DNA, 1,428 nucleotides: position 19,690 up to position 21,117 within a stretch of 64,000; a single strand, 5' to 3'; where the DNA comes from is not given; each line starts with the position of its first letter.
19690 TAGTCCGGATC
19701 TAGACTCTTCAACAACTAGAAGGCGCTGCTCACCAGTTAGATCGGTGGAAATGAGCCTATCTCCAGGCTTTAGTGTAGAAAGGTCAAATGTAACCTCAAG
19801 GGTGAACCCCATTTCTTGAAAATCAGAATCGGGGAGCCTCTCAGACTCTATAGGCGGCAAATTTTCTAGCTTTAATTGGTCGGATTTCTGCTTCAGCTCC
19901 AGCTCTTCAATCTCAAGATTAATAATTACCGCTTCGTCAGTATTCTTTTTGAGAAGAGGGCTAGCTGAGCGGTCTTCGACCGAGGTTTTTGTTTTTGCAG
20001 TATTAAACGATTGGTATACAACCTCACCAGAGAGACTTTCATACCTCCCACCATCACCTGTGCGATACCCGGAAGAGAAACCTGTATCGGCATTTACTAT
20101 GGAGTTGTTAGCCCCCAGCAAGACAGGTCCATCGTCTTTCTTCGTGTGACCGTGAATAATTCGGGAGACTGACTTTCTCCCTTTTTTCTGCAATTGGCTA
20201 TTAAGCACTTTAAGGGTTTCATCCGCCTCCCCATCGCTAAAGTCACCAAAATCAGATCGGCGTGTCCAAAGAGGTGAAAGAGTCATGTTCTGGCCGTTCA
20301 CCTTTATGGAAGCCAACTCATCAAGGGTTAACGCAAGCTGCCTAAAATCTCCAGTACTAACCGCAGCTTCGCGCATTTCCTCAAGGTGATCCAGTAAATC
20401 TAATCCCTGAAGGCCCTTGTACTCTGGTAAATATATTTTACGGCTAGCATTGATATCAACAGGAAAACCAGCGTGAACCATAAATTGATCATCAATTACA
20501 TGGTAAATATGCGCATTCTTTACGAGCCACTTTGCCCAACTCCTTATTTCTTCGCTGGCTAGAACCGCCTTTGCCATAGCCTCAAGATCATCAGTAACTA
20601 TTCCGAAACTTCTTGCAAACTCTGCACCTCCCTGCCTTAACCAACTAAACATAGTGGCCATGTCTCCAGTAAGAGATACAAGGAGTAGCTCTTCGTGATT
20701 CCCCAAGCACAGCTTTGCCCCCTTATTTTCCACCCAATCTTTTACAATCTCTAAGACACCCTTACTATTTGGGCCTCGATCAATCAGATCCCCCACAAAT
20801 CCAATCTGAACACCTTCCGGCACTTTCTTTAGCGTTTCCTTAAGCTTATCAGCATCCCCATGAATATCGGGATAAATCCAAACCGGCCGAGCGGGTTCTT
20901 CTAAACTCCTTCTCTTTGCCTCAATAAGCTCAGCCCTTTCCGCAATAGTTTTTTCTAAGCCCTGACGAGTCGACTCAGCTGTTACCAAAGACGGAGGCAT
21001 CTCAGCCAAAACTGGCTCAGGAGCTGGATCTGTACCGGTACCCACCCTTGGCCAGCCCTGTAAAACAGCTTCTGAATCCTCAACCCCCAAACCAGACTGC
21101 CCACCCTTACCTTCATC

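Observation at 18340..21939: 1199-aa cytoplasmic protein with a lambda-phosphatase-type PPP core embedded between an acidic N-terminal region and at least four copies of an unrecognised PGD repeat module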

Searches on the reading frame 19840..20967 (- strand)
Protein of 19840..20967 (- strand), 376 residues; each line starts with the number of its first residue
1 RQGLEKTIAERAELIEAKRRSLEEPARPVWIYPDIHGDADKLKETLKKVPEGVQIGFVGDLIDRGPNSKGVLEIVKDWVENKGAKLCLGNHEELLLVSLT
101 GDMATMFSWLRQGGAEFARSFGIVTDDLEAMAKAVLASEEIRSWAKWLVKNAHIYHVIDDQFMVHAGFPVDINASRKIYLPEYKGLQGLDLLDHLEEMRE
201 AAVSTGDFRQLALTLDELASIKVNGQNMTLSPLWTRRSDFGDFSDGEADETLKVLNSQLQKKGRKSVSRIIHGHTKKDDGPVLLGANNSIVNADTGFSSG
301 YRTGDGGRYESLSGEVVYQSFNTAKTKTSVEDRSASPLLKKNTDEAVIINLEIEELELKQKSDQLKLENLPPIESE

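Call 45: search_solved_structures(query=A2, max_evalue=0.01, show_alignments=1)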
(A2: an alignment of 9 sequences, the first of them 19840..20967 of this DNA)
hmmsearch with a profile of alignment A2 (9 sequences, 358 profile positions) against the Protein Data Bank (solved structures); distinct sequences matched with E-value up to 0.01: 105 (the best 60 are shown).
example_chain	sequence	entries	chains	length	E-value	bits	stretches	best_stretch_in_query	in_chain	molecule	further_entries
2z72_A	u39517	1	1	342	1.7e-18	70.3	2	27-97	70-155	Protein-tyrosine-phosphatase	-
2zbm_A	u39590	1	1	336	1.9e-18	70.1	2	27-97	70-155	Protein-tyrosine-phosphatase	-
1v73_A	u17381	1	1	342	2.2e-18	69.9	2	27-97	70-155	psychrophilic phosphatase I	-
4j6o_A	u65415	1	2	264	9.1e-16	61.3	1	27-107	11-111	Metallophosphoesterase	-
2dfj_A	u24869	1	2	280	1.2e-13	54.3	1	31-102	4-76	diadenosinetetraphosphatase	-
9olz_A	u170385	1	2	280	1.2e-13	54.3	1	31-102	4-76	Bis(5'-nucleosyl)-tetraphosphatase [symmetrical]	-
9ojd_A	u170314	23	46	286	1.3e-13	54.2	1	31-102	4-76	Bis(5'-nucleosyl)-tetraphosphatase [symmetrical] | Bis(5'-nucleosyl)-tetraphosphatase, symmetrical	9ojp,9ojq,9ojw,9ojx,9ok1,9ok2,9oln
9oly_A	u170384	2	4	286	5.1e-12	49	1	31-102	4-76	Bis(5'-nucleosyl)-tetraphosphatase [symmetrical]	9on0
1g5b_A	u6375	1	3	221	1.3e-11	47.6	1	26-119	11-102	SERINE/THREONINE PROTEIN PHOSPHATASE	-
5vjv_A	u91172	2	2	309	1.9e-11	47.1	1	27-96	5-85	Rhizobiales-like phosphatase 2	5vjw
2qjc_A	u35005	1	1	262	4.6e-10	42.6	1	27-98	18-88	Diadenosine tetraphosphatase, putative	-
5jpe_A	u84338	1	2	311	1.6e-09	40.8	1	16-94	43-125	Serine/threonine-protein phosphatase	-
5jpf_A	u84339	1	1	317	1.6e-09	40.8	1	16-94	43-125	Serine/threonine-protein phosphatase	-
8pq7_A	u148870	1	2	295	4.4e-09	39.3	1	28-99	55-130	Serine/threonine-protein phosphatase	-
7n6g_4D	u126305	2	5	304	7.8e-09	38.5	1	27-99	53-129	FAP15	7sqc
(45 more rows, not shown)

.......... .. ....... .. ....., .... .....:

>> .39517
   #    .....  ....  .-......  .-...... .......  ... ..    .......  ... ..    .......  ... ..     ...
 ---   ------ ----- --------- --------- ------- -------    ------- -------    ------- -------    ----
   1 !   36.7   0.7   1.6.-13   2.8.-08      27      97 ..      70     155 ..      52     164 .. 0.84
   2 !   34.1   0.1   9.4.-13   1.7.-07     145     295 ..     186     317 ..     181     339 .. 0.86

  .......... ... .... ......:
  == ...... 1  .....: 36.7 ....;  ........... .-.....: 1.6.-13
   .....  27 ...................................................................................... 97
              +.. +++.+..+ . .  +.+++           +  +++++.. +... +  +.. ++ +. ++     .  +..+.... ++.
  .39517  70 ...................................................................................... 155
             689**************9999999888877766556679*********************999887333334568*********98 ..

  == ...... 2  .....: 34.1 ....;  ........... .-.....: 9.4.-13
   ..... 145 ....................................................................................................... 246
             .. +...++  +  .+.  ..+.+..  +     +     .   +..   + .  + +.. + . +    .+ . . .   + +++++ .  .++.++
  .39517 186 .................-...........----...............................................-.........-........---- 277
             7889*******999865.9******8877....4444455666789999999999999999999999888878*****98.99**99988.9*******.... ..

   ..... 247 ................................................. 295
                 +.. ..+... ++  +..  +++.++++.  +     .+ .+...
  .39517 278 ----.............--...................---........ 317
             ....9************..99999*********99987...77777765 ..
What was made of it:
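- Profile against PDB: best hit is the same Tyr phosphatase, E 1.7e-18, in two stretches that include the insert (call 45).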

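Call 46: search_protein_families(library=ncbifam, alignment_id=A2, max_evalue=0.001)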
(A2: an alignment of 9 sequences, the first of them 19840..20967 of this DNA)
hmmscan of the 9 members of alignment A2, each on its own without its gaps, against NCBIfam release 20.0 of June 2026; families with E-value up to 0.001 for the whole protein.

A. member 1, window:19840-20967:- (376 aa): 6 families
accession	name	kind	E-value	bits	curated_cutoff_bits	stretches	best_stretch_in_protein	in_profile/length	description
NF001204.0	PRK00166.1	equivalog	2.7e-13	49.8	176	1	29-173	3-128/276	symmetrical bis(5'-nucleosyl)-tetraphosphatase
TIGR04075.1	bacter_Pnkp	equivalog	1.6e-10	39.8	750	1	47-110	217-280/851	polynucleotide kinase-phosphatase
NF008516.0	PRK11439.1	equivalog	2.4e-10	40.8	326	1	26-171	16-148/218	protein-serine/threonine phosphatase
NF010148.0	PRK13625.1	equivalog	2.7e-09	36.9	340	1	43-167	28-141/245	bis(5'-nucleosyl)-tetraphosphatase PrpE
NF007425.0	PRK09968.1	equivalog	2.5e-05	24.1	332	1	27-118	15-103/218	protein-serine/threonine phosphatase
TIGR00668.1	apaH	equivalog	5.9e-05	22.6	222.85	1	32-98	6-73/279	bis(5'-nucleosyl)-tetraphosphatase (symmetrical) ApaH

B. families by the number of members that match (of 9 scanned): 9 families
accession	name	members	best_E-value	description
NF001204.0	PRK00166.1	9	3.4e-16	symmetrical bis(5'-nucleosyl)-tetraphosphatase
TIGR04075.1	bacter_Pnkp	9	1.1e-12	polynucleotide kinase-phosphatase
NF008516.0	PRK11439.1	9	1.6e-10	protein-serine/threonine phosphatase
NF010148.0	PRK13625.1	9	2.7e-09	bis(5'-nucleosyl)-tetraphosphatase PrpE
TIGR00668.1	apaH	9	4.7e-09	bis(5'-nucleosyl)-tetraphosphatase (symmetrical) ApaH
NF007425.0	PRK09968.1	9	1.6e-07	protein-serine/threonine phosphatase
TIGR03729.1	acc_ester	3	4e-07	putative phosphoesterase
TIGR04123.1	P_estr_lig_assc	3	8.8e-07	ligase-associated DNA damage response endonuclease PdeM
NF043030.1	T4SS_Wip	3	6.5e-05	Dot/Icm T4SS effector Wip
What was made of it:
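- On ApaH / diadenosine tetraphosphatase: PRK00166 scores 49.8 bits against a cut-off of 176, and TIGR00668 scores 22.6 against 222.85 (call 46).
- On PrpA/PrpB and PrpE equivalogs: Scores are 40.8 against 326, 24.1 against 332 and 36.9 against 340 bits (call 46).
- On Bacterial Pnkp (polynucleotide kinase-phosphatase): 39.8 bits against a cut-off of 750, with only 64 residues matched (call 46).
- On T4SS effector (WipA-like): The target has no hit to NF043030 at E <= 0.001; 3 of 9 relatives do (call 46).
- Closest known: Legionella Dot/Icm effectors WipA and WipB. Same: Three sub-clade members weakly hit the Wip model (call 46).
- Closest known: ApaH. Same: Top NCBIfam model by E-value (call 46).
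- Three of nine sub-clade members touch the NCBIfam Dot/Icm effector Wip model (call 46). The target does not reach the Wip model at E <= 0.001 (call 46). The best NCBIfam hit is the ApaH model PRK00166 (E 2.7e-13), followed by bacterial Pnkp (call 46). All these scores are far below the curated cut-offs: 49.8 against 176 bits, 39.8 against 750, 36.9 against 340 (call 46).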

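Call 47: find_homologous_proteins(query=A2, max_evalue=1e-10)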
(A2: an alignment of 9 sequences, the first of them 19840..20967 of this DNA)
Query A2 (9 sequences) (376 aa, profile of the alignment): 80 proteins with E <= 1e-10 among 8000 candidates.
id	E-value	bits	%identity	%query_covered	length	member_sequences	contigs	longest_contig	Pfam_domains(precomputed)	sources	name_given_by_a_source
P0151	1.1e-23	102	32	38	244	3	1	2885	PF00149.34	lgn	-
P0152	7.6e-23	99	43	29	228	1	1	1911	PF00149.34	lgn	-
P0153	2.3e-22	98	31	38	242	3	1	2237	PF00149.34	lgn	-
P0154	5.2e-22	97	32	38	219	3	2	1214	PF12850.13,PF21663.4,PF00149.34,PF06874.17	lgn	-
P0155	2.0e-21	95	39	25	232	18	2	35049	PF00149.34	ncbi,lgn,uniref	ncbi:metallophosphoesterase family protein [Haliscomenobacter sp.]|uniref:metallophosphoesterase fam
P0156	4.0e-21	94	38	32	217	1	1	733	PF00149.34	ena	-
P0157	7.3e-20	90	33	37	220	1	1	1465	PF12850.13,PF00149.34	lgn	-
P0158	7.6e-20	90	46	24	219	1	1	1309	PF00149.34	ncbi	-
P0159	4.8e-19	87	33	37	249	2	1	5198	PF00149.34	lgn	-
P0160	5.4e-19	87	25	71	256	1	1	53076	PF00149.34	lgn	-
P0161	6.5e-19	87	37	37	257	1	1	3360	PF00149.34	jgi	jgi:serine/threonine protein phosphatase 1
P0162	7.2e-19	86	28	46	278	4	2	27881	PF00149.34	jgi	jgi:serine/threonine protein phosphatase 1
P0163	1.1e-18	86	33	30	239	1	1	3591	PF00149.34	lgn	-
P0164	1.2e-18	86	36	30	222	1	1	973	PF00149.34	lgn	-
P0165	2.2e-18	85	35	37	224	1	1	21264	PF00149.34,PF06874.17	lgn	-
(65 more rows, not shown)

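Call 61: predict_structure(alignment_id=A3)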
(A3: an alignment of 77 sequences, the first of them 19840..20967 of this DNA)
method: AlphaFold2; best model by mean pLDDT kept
length: 376 residues; sequences in the alignment: 77
mean_pLDDT: 85.3   pTM: 0.85
mean pLDDT of the five models: 85.3, 83.2, 83.0, 82.7, 81.9
residues with pLDDT >= 90: 214; 70-90: 101; 50-70: 38; < 50: 23
segments of 3 or more residues with pLDDT < 50: 239-241, 300-313, 325-328
pLDDT, mean of each block of 10 residues (from residue 1): 97 97 91 94 91 93 95 98 97 95 94 97 98 98 97 95 90 61 83 94 90 84 75 71 78 93 92 82 72 73 42 52 49 68 90 97 97 80
secondary structure, 60 per line:
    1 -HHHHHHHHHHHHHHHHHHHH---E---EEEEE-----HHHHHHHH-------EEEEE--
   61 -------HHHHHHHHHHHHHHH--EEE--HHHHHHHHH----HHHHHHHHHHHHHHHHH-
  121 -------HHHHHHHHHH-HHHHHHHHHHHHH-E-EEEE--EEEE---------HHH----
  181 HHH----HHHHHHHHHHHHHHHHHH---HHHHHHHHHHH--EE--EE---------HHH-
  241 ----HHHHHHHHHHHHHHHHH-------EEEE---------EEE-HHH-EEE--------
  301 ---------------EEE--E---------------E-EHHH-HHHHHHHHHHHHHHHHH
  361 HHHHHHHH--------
elements in order: H2-21 E29-33 H39-46 E54-58 H68-82 E85-87 H90-98 H103-119 H128-137 H139-151 E155-158 E161-164 H188-205 H209-219 H245-261 E269-272 E282-284 E290-292 E316-318 H344-368
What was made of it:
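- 20905..20964 (-): N-flanking helix of the phosphatase unit, res 326-345. It ends in the sub-clade motif (E)LE-(K)PAP. AlphaFold2 with a 77-sequence alignment gives pLDDT ~97 (call 61).
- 19864..19938 (-): C-flanking helix of the phosphatase unit, res 668-692 (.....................). pLDDT 90-97 (call 61).
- On PPP (phosphoprotein phosphatase) family: AlphaFold2 model with pLDDT 85 (call 61).
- AlphaFold2 pLDDT 85.3, pTM 0.85 (call 61).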

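Call 65: fold_search(model_id=the predicted structure, library=pdb)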
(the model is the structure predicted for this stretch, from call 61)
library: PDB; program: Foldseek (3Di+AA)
matches with E <= 10: 445; with E <= 0.001: 152
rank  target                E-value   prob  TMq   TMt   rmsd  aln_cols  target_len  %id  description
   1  2zbm                  4.3e-08  1.00  0.43  0.47   7.3       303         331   19  Crystal Structure of I115M Mutant Cold-Active Protein Tyrosine Phosphatase (released 2008-07-29)
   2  9a7j_A                1.2e-07  1.00  0.57  0.35   7.4       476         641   14  Integrative model of F16PC-GLPD by crosslinking MS and deep learning (released 2024-09-18)
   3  9ojd_A                3.6e-07  1.00  0.40  0.54   7.7       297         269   18  Crystal structure of E. coli diadenosine tetraphosphate hydrolase (ApaH) (released 2025-09-03)
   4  1g5b_B                4.5e-07  1.00  0.37  0.61   8.4       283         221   19  BACTERIOPHAGE LAMBDA SER/THR PROTEIN PHOSPHATASE (released 2001-03-07)
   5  9oly_A                6.3e-07  1.00  0.41  0.55   7.4       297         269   18  Crystal structure of E. coli ApaH D37A mutant, apo form (released 2025-09-03)
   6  1g5b_A                1.2e-06  1.00  0.37  0.60   8.3       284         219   17  BACTERIOPHAGE LAMBDA SER/THR PROTEIN PHOSPHATASE (released 2001-03-07)
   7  6ghm_B                2.4e-06  1.00  0.36  0.45  12.7       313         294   17  Structure of PP1 alpha phosphatase bound to ASPP2 (released 2019-02-27)
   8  2dfj_A                3.0e-06  1.00  0.40  0.54   7.6       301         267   19  Crystal Structure of the Diadenosine Tetraphosphate Hydrolase from Shigella flexneri 2a (released 2006-12-05)
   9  8jfw_D                3.8e-06  1.00  0.37  0.24  12.4       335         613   18  Cryo-EM structure of RDGC/apo-CaM complex (released 2024-11-27)
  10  8jfy_C                5.9e-06  1.00  0.35  0.23  14.4       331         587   17  Cryo-EM structure of RDGC/Ca2+-CaM complex (released 2024-11-27)
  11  6zej_A                6.7e-06  1.00  0.36  0.39  13.0       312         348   17  Structure of PP1-Phactr1 chimera [PP1(7-304) + linker (SGSGS) + Phactr1(526-580)] (released 2020-09-30)
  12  9gsu_A                7.0e-06  1.00  0.37  0.45  12.8       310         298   17  Structure of PP1-Neurabin bound to 4E-BP1. (released 2025-06-18)
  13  4xpn_A                7.0e-06  1.00  0.36  0.45  13.0       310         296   17  Crystal Structure of Protein Phosphate 1 complexed with PP1 binding domain of GADD34 (released 2015-07-01)
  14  7qfb_A                7.0e-06  1.00  0.36  0.45  13.6       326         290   16  Crystal structure of Protein Phosphatase 1 in complex with PP1-binding peptide from PTG (released 2022-11-02)
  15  6zej_D                7.4e-06  1.00  0.37  0.40  12.9       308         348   16  Structure of PP1-Phactr1 chimera [PP1(7-304) + linker (SGSGS) + Phactr1(526-580)] (released 2020-09-30)
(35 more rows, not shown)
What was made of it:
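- On Class III FBPase (Pfam FBPase_2): Foldseek TMq is 0.57 to an integrative model (call 65).
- Closest known: Class III fructose-1,6-bisphosphatase. Same: Best Foldseek query coverage, TMq 0.57 (call 65).
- Foldseek places the B. subtilis F16PC model 9a7j_A second, with the best query coverage (TMq 0.57, call 65).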

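Call 84: find_related_loci(query=A4, collection=metagenome_contigs, flank=10000)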
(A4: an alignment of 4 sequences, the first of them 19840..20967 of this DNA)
Query A4 (376 aa) in metagenome_contigs; peptide patterns used: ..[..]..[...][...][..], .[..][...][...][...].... (x = any residue, [..] = any of these).
554 stretches matched a pattern; 81 encode a relative of the query (tblastn E <= 1e-3); the best 80 are kept; 80 distinct loci.
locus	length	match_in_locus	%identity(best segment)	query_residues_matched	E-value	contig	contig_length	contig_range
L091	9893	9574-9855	35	29-121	3e-12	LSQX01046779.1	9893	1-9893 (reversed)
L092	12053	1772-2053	35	29-121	3e-12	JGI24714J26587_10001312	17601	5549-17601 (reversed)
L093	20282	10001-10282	35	29-121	3e-12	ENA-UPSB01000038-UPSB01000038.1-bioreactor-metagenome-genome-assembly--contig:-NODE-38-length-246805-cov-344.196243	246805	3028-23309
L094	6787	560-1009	28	27-172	5e-11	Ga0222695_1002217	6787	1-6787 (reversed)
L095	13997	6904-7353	28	27-172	5e-11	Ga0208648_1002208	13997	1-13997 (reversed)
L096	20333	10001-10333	33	27-144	5e-10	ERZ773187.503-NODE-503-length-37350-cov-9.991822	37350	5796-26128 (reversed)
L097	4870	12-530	26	4-172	5e-10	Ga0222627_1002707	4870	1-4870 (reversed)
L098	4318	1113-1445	34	27-144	8e-10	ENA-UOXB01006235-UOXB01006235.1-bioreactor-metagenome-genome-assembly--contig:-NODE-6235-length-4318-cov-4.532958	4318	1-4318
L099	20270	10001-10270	39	27-119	2e-9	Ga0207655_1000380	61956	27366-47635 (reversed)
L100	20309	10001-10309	34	27-136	3e-9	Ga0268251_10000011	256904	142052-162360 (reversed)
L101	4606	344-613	36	27-119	8e-9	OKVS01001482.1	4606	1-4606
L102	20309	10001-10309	33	27-136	1e-8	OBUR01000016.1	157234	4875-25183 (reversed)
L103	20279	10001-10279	39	24-119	9e-9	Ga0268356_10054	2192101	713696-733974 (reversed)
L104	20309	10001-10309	33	27-136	1e-8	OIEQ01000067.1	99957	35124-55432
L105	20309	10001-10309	33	27-136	1e-8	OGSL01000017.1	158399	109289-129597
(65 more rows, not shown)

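Call 88: fold_search(model_id=the predicted structure, library=viral)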
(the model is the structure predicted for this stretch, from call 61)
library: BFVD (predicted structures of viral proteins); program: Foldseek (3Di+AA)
matches with E <= 10: 155; with E <= 0.001: 15
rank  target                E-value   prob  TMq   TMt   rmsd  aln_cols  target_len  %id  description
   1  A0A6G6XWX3            4.2e-10  1.00  0.41  0.63   4.6       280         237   21  (no name in the UniProt tables at hand)
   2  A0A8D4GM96            6.2e-08  1.00  0.39  0.49   7.0       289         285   18  (no name in the UniProt tables at hand)
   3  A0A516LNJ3            6.5e-08  1.00  0.44  0.66   5.0       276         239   18  (no name in the UniProt tables at hand)
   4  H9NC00                1.8e-07  1.00  0.39  0.62   7.4       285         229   17  (no name in the UniProt tables at hand)
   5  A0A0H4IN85            5.5e-07  1.00  0.42  0.62   5.1       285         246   16  Serine/threonine protein phosphatase [Pseudoalteromonas phage H101]
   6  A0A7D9                6.9e-07  1.00  0.37  0.34   9.7       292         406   16  Serine/threonine protein phosphatase [Microcystis phage LMM01]
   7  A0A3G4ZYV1            4.4e-06  1.00  0.46  0.39   6.0       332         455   16  Calcineurin-like phosphoesterase domain-containing protein [Gaeavirus sp.]
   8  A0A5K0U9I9            1.3e-05  1.00  0.49  0.46   5.4       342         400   17  Metallophosphatase/phosphoesterase [Yasminevirus sp. GU-2018]
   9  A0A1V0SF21            2.4e-05  1.00  0.36  0.17   9.3       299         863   14  Calcineurin-like phosphoesterase [Hokovirus HKV1]
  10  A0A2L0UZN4            3.1e-05  1.00  0.35  0.32   8.8       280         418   16  Protein serine-threonine phosphatase [Agrobacterium phage Atu_ph07]
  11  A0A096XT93            1.7e-04  1.00  0.26  0.70   2.9       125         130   32  Serine/threonine protein phosphatase [Enterococcus phage ECP3]
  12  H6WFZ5                1.8e-04  1.00  0.36  0.52   7.3       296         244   14  Protein PhoS [Cyanophage S-TIM5]
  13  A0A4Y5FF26            1.8e-04  1.00  0.33  0.18   8.0       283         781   17  Phosphatase [Lactobacillus phage 3-521]
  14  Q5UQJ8                2.7e-04  1.00  0.36  0.50   6.0       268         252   17  Uncharacterized protein R398 [Acanthamoeba polyphaga mimivirus]
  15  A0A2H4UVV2            8.6e-04  1.00  0.39  0.29   8.4       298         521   15  Serine/threonine-protein phosphatase [Bodo saltans virus]
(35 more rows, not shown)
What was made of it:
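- Tried and rejected: BFVD returned ordinary phage Ser/Thr phosphatases (call 88).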

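Call 89: search_dna_similar(query=window:19840-20967:-, collection=plasmids, mode=protein, max_evalue=0.00001, max_rows=12)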
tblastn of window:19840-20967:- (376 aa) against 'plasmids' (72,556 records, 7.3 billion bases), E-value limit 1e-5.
Records with a match: 288; places in all: 292; records where one place covers at least 80% of the query: 0.
Best place of each record, by identity: <60% 288.
By first word of the organism name: Sinorhizobium 67; Lactococcus 54; Phaeobacter 43; Pseudosulfitobacter 31; Rhizobium 17; Sphingobium 7; Sulfitobacter 7; Deinococcus 5; Leisingera 5; Agrobacterium 4; and 32 more.
By predicted mobility (MOB-suite, as given by PLSDB): non-mobilizable 158; mobilizable 112; conjugative 18.
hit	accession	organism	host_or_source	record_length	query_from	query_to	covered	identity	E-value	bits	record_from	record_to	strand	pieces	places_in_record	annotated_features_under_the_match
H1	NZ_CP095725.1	Listeria innocua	Homo sapiens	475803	8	167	43%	33.5%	7e-8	62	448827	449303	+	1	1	metallophosphoesterase family protein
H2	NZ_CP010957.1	Sphingobium sp. YBL2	cell culture,soil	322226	4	167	44%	31.6%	5e-10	69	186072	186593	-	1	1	metallophosphoesterase family protein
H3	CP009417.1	Jeotgalibacillus malaysiensis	-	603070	15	184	45%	30.1%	2e-8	64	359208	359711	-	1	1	hypothetical protein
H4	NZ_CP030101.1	Listeria monocytogenes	Environment,water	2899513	19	167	40%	34.0%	3e-10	70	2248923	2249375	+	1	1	none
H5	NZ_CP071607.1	Rhizobium binae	lentil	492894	6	177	46%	29.1%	4e-6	56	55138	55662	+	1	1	metallophosphoesterase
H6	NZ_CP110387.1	Tritonibacter mobilis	-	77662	8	167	43%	31.3%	3e-10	69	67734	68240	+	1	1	metallophosphoesterase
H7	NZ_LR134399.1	Listeria monocytogenes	Homo sapiens,Vein blood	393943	27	167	38%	35.3%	1e-8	65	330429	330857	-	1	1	metallophosphoesterase family protein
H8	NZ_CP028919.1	Gemmobacter aquarius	Whole organism,fresh water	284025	27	186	43%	30.9%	5e-8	62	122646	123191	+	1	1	metallophosphoesterase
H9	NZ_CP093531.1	Shinella zoogloeoides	-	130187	34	177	38%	34.2%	1e-6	58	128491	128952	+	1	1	metallophosphoesterase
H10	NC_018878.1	Bacillus thuringiensis Bt407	-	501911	18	167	40%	32.3%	1e-8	64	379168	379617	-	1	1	metallophosphoesterase family protein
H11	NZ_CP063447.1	Novosphingobium sp. ES2-1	mixed culture,activated sludge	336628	29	168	37%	34.4%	2e-11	73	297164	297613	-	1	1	metallophosphoesterase family protein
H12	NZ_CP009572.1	Sphingomonas taxi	Plant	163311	14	177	44%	29.1%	1e-8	64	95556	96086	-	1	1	metallophosphoesterase family protein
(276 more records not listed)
